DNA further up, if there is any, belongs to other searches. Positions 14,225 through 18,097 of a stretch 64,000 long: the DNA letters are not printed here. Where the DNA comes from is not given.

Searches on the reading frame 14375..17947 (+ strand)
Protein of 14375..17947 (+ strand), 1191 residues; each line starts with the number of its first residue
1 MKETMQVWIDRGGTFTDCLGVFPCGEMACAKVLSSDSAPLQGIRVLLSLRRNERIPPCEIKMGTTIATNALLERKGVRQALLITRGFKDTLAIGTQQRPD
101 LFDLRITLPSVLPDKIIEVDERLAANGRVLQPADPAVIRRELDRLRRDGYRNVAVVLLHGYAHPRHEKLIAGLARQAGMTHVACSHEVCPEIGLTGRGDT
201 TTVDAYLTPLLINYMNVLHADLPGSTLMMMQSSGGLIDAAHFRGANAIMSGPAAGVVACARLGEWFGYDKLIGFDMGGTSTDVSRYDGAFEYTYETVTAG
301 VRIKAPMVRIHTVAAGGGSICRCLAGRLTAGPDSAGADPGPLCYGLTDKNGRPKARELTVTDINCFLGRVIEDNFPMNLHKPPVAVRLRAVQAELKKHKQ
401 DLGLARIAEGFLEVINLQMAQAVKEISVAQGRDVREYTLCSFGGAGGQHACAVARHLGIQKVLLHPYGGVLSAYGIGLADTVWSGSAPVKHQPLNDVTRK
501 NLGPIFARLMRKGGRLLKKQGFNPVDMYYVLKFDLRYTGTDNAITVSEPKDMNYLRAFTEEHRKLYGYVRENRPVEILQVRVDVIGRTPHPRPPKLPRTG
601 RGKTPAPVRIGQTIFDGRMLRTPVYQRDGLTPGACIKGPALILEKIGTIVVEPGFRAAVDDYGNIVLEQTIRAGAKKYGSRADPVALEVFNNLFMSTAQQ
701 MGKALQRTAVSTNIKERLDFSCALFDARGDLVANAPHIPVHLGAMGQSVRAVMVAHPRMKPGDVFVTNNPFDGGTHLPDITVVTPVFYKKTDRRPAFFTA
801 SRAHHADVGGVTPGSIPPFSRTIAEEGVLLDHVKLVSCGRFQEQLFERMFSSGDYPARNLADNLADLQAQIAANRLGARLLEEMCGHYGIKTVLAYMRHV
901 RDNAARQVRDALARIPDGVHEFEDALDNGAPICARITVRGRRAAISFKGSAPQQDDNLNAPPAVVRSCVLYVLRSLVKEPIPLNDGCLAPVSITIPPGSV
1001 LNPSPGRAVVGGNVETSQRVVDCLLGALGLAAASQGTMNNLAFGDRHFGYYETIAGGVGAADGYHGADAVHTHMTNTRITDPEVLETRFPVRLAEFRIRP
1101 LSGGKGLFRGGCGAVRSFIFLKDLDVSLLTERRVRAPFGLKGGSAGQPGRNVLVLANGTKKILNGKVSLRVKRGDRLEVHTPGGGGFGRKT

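Call 11: search_protein_families(library=pfam, proteins=[window:14375-17947:+], max_evalue=0.01)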
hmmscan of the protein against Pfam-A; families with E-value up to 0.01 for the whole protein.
window:14375-17947:+ (1191 aa): 4 families
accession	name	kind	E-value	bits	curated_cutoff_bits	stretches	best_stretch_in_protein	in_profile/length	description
PF02538.19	Hydantoinase_B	-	4e-202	672.7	26.8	1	683-1189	1-518/519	Hydantoinase B/oxoprolinase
PF01968.24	Hydantoinase_A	-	6.9e-84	281.9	22.9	1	197-482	1-288/291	Hydantoinase/oxoprolinase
PF05378.19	Hydant_A_N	-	1.1e-48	165.7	25.2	1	7-177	2-175/176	Hydantoinase/oxoprolinase N-terminal region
PF19278.4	Hydant_A_C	-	3.5e-10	40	21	1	499-663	11-186/193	Hydantoinase/oxoprolinase C-terminal domain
